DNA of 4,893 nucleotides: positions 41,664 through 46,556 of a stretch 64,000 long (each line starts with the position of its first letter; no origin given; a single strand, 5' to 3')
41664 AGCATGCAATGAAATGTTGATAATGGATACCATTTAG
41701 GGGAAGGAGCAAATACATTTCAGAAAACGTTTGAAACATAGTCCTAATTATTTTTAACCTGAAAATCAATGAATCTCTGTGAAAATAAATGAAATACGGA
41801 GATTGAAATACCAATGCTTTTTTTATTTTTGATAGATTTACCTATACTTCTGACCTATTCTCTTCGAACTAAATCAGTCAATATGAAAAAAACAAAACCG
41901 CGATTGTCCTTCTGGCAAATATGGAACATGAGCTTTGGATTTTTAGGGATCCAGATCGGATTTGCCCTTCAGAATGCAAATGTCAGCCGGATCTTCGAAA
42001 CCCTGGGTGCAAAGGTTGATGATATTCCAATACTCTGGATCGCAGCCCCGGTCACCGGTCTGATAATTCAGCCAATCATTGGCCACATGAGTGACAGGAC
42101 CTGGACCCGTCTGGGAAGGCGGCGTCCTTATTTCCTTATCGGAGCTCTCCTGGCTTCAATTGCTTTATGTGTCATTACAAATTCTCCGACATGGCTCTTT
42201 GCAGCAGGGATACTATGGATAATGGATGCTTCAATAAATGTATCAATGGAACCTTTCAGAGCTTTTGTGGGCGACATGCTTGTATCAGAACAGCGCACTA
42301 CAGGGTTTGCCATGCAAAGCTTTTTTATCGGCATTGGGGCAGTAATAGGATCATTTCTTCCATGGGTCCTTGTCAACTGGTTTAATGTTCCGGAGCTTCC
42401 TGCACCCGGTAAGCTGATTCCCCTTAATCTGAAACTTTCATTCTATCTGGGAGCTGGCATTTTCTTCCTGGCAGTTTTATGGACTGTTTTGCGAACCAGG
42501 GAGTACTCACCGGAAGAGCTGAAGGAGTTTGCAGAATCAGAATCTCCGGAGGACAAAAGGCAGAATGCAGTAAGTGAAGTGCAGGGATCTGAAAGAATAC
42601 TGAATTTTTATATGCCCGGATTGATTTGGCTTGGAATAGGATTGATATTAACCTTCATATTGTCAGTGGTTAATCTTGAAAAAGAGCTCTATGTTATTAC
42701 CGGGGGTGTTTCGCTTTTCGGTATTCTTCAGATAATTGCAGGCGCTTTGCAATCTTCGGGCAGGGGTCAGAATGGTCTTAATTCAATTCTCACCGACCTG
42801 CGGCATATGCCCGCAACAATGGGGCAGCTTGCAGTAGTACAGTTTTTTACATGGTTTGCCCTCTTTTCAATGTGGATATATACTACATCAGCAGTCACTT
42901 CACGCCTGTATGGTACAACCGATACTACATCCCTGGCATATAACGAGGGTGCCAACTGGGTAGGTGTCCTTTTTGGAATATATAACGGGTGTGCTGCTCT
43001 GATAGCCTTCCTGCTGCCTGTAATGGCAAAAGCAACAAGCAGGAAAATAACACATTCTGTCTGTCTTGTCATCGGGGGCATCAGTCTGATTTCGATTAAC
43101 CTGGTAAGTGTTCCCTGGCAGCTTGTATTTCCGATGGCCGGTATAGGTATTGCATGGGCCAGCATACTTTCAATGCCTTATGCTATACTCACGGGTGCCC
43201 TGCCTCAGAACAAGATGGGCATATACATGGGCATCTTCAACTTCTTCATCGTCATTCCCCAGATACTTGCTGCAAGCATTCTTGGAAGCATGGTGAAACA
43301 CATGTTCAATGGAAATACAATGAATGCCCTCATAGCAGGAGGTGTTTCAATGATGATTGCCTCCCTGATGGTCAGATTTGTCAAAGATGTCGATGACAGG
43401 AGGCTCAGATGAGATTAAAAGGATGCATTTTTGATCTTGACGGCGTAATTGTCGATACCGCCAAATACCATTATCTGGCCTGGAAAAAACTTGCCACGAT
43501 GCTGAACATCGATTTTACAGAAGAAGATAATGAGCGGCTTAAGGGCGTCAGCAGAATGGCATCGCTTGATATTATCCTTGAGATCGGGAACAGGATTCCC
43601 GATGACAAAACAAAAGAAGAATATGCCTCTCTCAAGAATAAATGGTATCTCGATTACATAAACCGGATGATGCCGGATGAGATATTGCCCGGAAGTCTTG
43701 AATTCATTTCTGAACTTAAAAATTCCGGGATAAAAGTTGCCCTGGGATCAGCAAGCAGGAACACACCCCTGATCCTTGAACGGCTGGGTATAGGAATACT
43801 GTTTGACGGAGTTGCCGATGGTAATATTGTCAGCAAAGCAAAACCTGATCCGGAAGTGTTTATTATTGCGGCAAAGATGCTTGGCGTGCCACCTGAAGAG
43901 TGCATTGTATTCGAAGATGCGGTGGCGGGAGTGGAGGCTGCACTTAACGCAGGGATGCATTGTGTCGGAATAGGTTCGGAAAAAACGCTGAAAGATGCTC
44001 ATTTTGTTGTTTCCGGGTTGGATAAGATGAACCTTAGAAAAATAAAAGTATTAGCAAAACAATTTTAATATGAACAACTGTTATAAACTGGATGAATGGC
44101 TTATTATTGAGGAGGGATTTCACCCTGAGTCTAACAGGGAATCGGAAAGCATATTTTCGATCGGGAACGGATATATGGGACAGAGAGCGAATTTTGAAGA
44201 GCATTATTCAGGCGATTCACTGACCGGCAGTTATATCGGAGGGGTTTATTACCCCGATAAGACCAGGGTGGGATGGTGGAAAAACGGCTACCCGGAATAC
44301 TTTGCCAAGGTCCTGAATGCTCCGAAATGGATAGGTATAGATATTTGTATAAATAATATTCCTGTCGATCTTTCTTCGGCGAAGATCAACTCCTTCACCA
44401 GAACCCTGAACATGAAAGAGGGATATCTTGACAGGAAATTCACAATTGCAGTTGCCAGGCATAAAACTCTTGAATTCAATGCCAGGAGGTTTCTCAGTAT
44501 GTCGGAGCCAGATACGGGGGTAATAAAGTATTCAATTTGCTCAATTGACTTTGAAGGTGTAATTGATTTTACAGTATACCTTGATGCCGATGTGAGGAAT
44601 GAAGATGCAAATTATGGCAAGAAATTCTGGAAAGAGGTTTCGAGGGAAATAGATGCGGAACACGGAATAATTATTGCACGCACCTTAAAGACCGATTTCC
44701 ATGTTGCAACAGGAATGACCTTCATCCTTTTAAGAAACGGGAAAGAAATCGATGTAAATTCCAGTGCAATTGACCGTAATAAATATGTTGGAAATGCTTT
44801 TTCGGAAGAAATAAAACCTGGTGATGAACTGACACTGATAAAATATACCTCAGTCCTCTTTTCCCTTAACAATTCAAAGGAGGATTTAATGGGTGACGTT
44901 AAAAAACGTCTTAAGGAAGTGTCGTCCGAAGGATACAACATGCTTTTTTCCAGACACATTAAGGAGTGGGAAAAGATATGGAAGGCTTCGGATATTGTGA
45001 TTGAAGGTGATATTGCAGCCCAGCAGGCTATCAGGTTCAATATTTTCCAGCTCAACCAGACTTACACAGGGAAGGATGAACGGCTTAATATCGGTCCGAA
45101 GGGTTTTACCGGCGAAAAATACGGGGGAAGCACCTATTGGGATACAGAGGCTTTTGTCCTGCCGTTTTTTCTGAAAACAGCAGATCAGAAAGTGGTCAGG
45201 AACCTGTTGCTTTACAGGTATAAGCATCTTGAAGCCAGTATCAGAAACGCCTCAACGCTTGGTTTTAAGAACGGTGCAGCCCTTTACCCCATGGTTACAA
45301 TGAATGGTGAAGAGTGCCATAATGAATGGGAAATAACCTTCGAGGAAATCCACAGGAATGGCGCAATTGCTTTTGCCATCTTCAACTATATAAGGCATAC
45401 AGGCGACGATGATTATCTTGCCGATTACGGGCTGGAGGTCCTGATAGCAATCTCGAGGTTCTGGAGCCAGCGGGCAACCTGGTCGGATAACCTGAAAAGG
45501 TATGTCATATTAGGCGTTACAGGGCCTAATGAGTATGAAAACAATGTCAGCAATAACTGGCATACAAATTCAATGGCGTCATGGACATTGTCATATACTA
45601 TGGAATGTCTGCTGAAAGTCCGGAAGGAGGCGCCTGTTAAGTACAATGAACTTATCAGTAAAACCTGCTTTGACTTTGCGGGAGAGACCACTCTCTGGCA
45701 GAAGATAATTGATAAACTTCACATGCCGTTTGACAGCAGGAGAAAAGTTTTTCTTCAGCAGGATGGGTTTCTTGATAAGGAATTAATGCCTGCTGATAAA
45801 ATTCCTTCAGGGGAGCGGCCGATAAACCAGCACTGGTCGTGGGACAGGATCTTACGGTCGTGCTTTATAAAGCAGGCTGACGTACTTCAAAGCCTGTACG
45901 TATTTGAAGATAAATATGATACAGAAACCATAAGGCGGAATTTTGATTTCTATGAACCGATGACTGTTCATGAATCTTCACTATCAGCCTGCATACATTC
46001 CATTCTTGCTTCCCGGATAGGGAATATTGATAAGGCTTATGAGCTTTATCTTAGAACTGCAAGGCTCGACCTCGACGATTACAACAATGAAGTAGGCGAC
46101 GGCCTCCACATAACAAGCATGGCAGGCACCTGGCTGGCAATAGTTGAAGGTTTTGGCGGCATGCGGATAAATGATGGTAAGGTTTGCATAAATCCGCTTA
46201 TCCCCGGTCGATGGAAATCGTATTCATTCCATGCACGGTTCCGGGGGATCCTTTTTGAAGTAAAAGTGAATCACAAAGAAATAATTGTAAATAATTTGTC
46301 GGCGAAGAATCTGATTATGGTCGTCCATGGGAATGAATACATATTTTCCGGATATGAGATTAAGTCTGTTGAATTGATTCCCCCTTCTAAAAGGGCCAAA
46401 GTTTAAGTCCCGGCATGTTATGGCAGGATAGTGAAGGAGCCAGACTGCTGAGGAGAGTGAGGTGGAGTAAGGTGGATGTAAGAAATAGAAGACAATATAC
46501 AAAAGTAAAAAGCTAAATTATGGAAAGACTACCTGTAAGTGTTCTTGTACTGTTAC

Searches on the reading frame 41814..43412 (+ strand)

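Call 96: search_protein_families(library=pfam, proteins=[window:41814-43412:+], max_evalue=0.00001)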
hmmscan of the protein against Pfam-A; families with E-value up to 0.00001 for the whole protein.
window:41814-43412:+ (532 aa): 2 families
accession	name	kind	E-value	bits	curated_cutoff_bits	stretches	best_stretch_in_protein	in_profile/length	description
PF07690.21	MFS_1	-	2.1e-21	76.7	33.4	1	40-486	2-346/347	Major Facilitator Superfamily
PF13347.12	MFS_2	-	2.6e-12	46.5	27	1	77-240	41-200/427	MFS/sugar transport protein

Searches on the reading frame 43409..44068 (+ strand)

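Call 96: search_protein_families(library=pfam, proteins=[window:43409-44068:+], max_evalue=0.00001)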
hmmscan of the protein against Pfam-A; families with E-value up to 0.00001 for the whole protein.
window:43409-44068:+ (219 aa): 2 families
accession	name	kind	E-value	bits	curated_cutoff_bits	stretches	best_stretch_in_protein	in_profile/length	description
PF00702.32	Hydrolase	-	4.4e-28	99.4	26.4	1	4-182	2-191/191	haloacid dehalogenase-like hydrolase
PF13419.12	HAD_2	-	1.2e-24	87.9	23.8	1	6-188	1-178/178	Haloacid dehalogenase-like hydrolase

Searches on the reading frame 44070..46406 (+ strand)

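Call 96: search_protein_families(library=pfam, proteins=[window:44070-46406:+], max_evalue=0.00001)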
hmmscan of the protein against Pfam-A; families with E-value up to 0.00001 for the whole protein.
window:44070-46406:+ (778 aa): 3 families
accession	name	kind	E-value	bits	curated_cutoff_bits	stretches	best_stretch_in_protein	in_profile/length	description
PF03632.21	Glyco_hydro_65m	-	8.8e-134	446.6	27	1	322-688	1-370/371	Glycosyl hydrolase family 65 central catalytic domain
PF03636.21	Glyco_hydro_65N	-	9.5e-65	219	26.6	1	13-264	1-231/233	Glycosyl hydrolase family 65, N-terminal domain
PF03633.20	Glyco_hydro_65C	-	3.8e-14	52.6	22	1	698-757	1-60/62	Glycosyl hydrolase family 65, C-terminal domain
